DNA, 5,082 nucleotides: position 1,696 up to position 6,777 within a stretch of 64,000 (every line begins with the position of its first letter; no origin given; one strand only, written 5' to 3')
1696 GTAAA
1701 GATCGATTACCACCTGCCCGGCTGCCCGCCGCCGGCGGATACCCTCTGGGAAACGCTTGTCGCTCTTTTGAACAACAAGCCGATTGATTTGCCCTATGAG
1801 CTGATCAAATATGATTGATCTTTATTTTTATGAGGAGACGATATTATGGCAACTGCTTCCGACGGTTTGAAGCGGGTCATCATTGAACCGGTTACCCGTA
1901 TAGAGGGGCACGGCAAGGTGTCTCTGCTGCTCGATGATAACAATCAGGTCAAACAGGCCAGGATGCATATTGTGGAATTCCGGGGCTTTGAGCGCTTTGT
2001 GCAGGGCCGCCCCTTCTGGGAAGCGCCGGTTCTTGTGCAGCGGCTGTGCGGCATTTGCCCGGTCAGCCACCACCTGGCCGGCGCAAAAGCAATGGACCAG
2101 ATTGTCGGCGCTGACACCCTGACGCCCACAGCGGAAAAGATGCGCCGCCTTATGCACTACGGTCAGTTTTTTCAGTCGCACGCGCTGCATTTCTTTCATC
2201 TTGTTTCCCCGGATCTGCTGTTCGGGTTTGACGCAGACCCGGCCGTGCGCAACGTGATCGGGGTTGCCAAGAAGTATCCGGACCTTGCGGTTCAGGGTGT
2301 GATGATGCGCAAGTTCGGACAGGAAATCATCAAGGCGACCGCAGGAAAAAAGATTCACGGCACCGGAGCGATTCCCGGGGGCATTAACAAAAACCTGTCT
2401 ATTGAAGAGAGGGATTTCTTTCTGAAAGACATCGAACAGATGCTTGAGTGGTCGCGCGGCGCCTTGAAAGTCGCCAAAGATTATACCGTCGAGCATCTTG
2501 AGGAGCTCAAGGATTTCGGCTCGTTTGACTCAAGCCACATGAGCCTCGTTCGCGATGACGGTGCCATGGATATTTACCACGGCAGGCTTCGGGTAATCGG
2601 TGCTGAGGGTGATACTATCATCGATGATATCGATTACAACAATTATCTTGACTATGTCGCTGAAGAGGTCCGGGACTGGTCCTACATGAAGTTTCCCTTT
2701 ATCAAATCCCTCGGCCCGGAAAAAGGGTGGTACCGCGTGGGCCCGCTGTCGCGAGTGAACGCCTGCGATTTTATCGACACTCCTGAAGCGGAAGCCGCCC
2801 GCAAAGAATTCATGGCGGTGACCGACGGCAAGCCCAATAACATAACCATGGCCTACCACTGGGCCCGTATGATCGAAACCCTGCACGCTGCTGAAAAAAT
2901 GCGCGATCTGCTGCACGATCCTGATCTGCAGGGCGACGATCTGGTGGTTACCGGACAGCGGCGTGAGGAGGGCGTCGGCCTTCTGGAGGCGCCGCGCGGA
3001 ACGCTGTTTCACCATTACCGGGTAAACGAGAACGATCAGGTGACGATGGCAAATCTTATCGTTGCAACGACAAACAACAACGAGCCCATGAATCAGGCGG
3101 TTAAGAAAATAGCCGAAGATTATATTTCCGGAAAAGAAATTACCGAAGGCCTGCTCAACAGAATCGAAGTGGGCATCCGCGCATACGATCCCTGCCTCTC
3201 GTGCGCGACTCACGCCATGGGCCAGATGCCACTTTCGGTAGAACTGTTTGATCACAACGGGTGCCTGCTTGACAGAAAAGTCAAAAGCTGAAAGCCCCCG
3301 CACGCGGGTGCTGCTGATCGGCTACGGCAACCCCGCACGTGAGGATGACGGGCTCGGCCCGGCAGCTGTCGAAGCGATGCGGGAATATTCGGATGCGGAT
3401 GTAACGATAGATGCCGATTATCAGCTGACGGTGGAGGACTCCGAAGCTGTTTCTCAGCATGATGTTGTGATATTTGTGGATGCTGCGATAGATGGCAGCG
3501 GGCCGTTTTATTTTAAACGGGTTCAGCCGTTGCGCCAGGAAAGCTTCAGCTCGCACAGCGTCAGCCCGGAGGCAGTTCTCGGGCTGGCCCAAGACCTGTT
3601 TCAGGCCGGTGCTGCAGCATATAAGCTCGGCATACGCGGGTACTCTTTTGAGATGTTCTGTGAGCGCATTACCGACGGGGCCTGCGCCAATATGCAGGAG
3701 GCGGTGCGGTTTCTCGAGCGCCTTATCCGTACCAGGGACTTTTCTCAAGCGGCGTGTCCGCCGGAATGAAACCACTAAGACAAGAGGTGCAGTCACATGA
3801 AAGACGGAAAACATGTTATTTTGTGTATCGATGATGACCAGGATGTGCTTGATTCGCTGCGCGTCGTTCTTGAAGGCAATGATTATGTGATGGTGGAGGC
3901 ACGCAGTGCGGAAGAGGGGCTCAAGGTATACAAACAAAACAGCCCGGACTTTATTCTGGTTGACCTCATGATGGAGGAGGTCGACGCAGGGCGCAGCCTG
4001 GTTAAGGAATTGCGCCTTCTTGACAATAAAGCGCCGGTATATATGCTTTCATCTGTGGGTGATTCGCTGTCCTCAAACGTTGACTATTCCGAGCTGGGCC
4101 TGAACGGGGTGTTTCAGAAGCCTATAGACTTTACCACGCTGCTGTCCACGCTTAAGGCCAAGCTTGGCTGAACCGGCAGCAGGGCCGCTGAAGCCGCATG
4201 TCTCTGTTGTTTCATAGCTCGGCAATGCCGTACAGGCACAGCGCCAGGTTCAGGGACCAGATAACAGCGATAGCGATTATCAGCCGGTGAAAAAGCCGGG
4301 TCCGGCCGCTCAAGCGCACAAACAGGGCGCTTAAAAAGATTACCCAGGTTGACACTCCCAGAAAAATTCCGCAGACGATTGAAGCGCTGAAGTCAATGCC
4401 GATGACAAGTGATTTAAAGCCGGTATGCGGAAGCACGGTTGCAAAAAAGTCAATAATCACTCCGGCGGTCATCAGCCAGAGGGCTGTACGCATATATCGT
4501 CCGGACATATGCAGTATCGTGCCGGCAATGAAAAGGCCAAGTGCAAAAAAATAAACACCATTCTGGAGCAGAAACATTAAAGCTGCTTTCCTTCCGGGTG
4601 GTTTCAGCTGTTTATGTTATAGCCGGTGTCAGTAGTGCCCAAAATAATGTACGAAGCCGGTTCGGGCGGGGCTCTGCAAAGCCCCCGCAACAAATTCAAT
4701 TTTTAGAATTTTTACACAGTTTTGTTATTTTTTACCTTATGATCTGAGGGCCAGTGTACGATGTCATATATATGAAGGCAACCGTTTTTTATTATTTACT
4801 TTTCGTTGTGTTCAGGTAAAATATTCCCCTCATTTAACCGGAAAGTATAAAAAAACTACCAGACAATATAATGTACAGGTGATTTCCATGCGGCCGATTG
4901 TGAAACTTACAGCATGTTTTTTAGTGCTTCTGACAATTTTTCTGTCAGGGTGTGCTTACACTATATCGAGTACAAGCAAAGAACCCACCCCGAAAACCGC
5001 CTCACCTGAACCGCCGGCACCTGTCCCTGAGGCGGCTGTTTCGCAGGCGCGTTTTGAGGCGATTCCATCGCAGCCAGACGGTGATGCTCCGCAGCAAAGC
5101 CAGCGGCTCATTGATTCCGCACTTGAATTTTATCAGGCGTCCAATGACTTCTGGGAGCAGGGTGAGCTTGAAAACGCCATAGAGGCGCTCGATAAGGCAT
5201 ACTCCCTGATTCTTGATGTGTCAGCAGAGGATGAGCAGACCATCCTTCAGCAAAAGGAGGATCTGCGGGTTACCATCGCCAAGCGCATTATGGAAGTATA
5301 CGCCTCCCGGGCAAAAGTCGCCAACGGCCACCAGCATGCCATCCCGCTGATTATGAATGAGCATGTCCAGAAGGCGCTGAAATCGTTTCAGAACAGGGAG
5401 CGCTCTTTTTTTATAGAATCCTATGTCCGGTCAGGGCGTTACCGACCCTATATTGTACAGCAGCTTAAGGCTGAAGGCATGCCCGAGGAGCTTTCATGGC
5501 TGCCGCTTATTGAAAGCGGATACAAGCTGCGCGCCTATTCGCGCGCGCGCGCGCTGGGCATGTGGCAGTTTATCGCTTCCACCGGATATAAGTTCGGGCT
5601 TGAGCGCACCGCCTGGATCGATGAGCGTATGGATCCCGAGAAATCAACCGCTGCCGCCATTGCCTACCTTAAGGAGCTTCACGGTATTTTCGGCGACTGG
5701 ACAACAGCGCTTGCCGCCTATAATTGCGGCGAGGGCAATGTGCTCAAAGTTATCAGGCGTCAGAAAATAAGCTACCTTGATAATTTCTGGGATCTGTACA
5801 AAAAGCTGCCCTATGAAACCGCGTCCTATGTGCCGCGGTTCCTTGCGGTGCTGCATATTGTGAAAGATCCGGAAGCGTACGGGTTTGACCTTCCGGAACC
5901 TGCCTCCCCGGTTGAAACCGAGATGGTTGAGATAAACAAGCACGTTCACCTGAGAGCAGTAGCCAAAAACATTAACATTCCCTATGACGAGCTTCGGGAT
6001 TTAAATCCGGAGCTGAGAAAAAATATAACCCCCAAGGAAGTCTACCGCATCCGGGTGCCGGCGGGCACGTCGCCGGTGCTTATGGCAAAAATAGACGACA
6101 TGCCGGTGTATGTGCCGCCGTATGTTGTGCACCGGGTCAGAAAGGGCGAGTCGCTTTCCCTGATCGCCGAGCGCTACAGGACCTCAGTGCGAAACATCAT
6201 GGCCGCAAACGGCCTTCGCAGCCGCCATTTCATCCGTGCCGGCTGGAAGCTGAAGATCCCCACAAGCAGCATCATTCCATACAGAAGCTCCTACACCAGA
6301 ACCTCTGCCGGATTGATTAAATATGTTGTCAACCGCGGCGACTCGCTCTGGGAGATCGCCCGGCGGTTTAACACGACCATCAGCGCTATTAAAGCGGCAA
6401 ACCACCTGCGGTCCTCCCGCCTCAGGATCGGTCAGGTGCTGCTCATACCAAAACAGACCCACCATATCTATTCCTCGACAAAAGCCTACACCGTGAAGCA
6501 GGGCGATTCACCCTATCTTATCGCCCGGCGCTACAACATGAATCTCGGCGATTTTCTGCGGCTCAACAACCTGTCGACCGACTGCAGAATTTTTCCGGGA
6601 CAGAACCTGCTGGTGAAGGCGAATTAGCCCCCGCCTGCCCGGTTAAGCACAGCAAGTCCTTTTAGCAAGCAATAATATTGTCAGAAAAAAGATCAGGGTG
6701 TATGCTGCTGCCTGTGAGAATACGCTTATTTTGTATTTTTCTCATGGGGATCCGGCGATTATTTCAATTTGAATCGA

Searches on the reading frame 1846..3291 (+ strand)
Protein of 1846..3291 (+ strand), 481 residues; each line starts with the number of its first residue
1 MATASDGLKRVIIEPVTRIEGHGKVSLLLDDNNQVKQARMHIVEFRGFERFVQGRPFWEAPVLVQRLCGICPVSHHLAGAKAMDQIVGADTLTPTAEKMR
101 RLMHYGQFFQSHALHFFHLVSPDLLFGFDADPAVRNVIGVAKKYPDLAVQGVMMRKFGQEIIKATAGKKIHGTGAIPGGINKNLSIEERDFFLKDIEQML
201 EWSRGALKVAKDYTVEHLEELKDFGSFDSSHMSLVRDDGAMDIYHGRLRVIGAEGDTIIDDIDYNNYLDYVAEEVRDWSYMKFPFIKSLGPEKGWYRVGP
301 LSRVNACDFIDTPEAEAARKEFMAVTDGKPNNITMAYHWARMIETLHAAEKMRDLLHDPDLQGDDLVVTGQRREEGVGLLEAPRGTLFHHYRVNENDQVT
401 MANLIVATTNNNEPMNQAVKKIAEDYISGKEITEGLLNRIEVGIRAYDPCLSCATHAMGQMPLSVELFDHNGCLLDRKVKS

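Call 51: search_protein_families(library=pfam, proteins=[window:1846-3291:+], max_evalue=0.00001)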
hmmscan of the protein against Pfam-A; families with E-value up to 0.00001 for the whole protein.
window:1846-3291:+ (481 aa): 1 family
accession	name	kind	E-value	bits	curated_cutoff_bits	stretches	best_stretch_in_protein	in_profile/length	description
PF00374.24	NiFeSe_Hases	-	1.8e-34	120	25.8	2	46-123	1-77/508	Nickel-dependent hydrogenase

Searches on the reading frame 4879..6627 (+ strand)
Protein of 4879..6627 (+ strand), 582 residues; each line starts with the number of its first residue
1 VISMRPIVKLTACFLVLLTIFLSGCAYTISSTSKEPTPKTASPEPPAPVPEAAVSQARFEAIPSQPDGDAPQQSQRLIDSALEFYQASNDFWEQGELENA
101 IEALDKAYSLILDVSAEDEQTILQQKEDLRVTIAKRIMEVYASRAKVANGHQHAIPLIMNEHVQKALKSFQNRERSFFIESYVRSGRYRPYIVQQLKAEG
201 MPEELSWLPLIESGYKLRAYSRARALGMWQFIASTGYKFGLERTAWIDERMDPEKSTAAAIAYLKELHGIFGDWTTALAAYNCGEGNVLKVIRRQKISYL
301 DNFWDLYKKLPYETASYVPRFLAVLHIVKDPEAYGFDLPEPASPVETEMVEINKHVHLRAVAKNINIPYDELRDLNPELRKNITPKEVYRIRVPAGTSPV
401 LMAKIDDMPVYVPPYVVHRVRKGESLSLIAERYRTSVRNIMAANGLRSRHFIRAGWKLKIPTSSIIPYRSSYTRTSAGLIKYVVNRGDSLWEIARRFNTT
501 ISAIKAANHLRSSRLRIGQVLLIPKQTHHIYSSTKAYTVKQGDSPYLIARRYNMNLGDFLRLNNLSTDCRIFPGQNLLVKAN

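Call 51: search_protein_families(library=pfam, proteins=[window:4879-6627:+], max_evalue=0.00001)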
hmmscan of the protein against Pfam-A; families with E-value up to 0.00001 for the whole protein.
window:4879-6627:+ (582 aa): 4 families
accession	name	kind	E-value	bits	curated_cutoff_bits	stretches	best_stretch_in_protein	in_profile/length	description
PF01476.26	LysM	-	6e-49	164.2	20.9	3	482-524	1-43/43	LysM domain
PF01464.25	SLT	-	3.7e-25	88.2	21.3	1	195-296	7-109/117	Transglycosylase SLT domain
PF23473.1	LysM3_LYK4_5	-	5e-18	65.3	29.3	0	479-515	2-38/48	LYK4/5 LysM3 domain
PF23446.1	LysM1_NFP_LYK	-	1.6e-07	32.6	36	0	489-524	17-54/60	NFP/LYK LysM1 domain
